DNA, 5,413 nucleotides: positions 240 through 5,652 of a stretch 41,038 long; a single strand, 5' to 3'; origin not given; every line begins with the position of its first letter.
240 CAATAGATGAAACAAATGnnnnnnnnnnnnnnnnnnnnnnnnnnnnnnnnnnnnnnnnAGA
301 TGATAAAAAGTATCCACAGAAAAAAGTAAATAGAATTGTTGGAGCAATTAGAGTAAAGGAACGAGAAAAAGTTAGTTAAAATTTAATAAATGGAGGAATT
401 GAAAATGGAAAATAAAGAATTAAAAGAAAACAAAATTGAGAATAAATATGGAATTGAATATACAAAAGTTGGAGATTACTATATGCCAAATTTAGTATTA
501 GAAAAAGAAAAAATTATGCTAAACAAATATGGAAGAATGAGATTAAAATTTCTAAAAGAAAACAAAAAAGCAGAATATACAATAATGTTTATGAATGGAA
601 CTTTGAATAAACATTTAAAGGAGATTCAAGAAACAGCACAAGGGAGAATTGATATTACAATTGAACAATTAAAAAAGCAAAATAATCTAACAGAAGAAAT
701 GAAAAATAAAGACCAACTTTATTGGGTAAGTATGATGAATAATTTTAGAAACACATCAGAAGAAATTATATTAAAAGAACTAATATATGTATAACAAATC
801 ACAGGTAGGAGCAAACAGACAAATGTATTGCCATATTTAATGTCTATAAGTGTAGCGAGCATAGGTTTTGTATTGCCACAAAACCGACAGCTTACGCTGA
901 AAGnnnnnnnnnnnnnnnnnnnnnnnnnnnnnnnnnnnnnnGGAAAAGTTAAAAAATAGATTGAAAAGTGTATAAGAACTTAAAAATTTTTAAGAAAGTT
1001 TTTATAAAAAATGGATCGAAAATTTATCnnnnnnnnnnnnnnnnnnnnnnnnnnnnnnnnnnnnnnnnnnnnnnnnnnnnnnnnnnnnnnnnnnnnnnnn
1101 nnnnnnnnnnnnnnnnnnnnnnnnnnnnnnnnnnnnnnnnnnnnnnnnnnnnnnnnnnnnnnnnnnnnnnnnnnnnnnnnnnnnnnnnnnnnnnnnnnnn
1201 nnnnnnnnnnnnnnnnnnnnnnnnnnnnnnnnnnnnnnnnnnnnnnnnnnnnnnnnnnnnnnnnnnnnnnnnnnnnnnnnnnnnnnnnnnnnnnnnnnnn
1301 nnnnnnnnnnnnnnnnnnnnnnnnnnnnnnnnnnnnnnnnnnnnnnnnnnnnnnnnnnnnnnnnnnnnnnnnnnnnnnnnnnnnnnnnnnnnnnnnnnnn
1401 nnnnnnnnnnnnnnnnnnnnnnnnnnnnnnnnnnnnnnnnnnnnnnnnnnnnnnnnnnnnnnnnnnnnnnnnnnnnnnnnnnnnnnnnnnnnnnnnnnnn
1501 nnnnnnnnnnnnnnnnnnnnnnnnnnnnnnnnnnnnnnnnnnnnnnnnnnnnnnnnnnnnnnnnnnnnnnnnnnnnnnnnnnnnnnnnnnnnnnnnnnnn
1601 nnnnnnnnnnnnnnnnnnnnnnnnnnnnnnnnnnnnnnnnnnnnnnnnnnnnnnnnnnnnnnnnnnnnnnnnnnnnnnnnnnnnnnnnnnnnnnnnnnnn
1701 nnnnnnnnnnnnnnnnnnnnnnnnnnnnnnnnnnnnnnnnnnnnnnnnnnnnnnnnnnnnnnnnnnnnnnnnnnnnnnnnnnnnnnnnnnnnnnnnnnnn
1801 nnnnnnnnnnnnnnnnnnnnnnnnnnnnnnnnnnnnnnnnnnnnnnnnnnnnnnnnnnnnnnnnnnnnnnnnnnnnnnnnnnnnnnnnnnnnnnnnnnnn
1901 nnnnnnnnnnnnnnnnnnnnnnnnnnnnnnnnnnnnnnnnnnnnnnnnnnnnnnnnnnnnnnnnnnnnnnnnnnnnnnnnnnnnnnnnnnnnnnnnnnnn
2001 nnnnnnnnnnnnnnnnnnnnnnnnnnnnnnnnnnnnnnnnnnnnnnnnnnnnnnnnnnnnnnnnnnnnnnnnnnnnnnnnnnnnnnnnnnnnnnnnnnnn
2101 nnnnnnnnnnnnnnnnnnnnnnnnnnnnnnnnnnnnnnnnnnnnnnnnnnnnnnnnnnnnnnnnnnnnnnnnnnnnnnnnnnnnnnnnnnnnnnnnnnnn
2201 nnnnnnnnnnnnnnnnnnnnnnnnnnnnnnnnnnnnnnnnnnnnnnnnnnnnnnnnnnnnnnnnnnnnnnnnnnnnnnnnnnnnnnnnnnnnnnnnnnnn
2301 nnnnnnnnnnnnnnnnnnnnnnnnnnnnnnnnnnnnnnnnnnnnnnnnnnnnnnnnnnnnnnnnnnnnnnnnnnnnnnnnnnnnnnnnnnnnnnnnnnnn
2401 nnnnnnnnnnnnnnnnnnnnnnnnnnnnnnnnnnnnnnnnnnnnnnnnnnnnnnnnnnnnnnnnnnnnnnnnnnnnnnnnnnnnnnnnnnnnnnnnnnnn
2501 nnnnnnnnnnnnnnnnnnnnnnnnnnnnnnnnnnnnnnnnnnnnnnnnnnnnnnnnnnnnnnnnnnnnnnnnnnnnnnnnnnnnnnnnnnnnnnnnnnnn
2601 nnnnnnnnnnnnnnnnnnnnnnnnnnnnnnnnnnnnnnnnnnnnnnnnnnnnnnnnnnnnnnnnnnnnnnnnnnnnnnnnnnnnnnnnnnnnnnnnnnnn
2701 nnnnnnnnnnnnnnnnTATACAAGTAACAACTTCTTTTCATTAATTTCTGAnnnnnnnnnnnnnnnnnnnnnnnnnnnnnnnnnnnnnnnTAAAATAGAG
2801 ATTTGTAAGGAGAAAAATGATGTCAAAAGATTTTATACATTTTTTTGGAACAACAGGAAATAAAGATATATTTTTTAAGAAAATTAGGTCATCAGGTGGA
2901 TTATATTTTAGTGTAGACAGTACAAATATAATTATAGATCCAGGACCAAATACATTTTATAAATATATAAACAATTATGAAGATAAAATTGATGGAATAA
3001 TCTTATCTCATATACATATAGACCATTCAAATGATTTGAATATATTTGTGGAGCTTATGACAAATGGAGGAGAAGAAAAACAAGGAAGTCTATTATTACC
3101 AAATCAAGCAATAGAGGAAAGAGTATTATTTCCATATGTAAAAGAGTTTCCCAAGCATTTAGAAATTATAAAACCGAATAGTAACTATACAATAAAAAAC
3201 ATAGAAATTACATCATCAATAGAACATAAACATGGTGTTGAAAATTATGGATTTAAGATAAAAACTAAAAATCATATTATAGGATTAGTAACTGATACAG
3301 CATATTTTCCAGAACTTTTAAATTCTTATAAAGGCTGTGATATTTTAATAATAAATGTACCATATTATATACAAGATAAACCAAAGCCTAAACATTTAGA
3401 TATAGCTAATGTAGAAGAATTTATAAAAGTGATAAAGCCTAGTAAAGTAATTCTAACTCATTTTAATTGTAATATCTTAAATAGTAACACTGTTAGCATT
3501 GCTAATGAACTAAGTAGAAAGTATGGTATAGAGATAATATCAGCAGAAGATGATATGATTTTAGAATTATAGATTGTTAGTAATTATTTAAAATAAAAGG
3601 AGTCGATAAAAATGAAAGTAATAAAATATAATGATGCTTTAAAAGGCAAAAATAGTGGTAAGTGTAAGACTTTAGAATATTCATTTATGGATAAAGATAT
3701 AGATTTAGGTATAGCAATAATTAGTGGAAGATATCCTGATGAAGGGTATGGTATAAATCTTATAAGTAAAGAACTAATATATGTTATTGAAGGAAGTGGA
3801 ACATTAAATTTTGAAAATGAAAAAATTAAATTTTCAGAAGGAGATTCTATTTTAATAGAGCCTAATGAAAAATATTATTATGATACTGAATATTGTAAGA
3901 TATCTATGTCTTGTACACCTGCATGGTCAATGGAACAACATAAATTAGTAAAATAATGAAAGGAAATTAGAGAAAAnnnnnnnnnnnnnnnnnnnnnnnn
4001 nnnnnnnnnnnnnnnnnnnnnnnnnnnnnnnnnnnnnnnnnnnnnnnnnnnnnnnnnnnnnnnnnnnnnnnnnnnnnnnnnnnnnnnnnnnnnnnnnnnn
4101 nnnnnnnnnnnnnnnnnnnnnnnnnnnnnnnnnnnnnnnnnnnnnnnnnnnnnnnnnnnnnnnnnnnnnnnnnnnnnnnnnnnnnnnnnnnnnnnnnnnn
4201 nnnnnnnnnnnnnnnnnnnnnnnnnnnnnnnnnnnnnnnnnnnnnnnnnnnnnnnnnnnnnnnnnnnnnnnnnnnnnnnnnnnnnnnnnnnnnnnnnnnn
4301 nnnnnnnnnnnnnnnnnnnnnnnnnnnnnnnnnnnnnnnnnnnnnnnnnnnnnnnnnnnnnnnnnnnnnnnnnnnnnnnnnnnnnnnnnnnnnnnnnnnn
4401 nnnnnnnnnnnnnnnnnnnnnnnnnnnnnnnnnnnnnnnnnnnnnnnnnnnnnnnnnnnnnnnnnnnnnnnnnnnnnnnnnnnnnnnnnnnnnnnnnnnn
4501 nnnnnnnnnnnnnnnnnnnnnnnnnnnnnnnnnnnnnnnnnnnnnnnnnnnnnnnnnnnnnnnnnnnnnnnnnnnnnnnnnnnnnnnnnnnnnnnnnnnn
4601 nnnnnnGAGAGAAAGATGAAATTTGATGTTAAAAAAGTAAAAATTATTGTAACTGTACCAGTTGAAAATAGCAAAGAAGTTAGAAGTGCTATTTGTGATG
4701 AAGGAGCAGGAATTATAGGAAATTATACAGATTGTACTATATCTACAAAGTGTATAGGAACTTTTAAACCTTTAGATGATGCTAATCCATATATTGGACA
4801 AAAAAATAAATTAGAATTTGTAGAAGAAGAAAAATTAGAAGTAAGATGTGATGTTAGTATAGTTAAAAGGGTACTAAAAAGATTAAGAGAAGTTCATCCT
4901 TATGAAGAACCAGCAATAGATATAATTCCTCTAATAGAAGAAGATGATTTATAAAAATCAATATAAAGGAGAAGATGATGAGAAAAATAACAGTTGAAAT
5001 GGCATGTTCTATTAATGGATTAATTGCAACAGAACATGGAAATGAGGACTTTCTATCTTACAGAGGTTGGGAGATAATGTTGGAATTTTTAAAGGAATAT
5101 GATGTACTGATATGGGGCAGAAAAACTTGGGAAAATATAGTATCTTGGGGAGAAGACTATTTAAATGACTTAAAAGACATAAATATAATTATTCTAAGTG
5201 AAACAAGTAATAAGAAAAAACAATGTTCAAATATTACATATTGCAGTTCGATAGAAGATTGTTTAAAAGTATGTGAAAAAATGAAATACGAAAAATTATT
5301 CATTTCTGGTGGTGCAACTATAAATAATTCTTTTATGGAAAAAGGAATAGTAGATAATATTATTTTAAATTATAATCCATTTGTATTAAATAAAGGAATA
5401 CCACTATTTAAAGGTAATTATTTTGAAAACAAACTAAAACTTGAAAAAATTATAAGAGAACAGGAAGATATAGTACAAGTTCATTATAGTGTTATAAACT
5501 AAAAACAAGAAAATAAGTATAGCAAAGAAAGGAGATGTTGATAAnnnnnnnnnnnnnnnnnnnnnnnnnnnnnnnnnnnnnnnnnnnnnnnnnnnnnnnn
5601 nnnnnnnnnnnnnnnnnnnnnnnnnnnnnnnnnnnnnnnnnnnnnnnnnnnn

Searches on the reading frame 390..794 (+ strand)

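Call 9: search_protein_families(library=pfam, proteins=[window:390-794:+], max_evalue=0.001)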
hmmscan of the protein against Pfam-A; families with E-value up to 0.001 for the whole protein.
window:390-794:+ (134 aa): 1 family
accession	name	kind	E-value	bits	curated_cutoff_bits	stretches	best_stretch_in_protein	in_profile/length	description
PF14198.11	TnpV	-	7e-35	119.8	27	1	23-132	1-111/111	Transposon-encoded protein TnpV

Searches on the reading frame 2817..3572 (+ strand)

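Call 9: search_protein_families(library=pfam, proteins=[window:2817-3572:+], max_evalue=0.001)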
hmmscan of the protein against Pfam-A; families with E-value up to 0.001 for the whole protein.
window:2817-3572:+ (251 aa): 3 families
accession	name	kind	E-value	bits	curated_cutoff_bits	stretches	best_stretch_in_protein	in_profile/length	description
PF12706.13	Lactamase_B_2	-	4.4e-22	79.1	27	1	36-216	1-200/200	Beta-lactamase superfamily domain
PF00753.33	Lactamase_B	-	8.7e-07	29.5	22.7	1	34-79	14-65/196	Metallo-beta-lactamase superfamily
PF13483.12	Lactamase_B_3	-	1e-05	26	24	1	31-215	12-160/160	Beta-lactamase superfamily domain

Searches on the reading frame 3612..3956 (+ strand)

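Call 9: search_protein_families(library=pfam, proteins=[window:3612-3956:+], max_evalue=0.001)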
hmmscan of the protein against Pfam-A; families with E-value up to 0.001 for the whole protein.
window:3612-3956:+ (114 aa): 4 families
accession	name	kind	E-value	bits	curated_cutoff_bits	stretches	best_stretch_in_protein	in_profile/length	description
PF07883.17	Cupin_2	-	3e-07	30.5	27.2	1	54-90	20-56/70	Cupin domain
PF02311.25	AraC_binding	-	1.7e-05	25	21.1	1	34-91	4-62/135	AraC-like ligand binding domain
PF21621.3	MPI_cupin_dom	-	0.00016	22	27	1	54-86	31-63/79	Mannose-6-phosphate isomerase, cupin domain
PF05899.18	Cupin_3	-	0.00058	19.9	23.5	1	53-86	26-60/74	EutQ-like cupin domain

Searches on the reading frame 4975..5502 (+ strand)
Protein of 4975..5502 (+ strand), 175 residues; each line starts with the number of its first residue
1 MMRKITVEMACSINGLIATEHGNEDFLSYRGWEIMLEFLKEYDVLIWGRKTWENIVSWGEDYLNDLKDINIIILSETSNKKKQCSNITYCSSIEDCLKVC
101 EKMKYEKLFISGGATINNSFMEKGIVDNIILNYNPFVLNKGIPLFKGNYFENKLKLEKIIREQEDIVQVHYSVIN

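Call 9: search_protein_families(library=pfam, proteins=[window:4975-5502:+], max_evalue=0.001)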
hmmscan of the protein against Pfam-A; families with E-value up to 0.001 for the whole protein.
window:4975-5502:+ (175 aa): 2 families
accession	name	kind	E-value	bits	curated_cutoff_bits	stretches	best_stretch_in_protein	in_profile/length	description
PF01872.23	RibD_C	-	2.8e-13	50.5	24.1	1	3-167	1-196/197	RibD C-terminal domain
PF00186.24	DHFR_1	-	6.2e-06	26.4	25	1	44-123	39-107/159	Dihydrofolate reductase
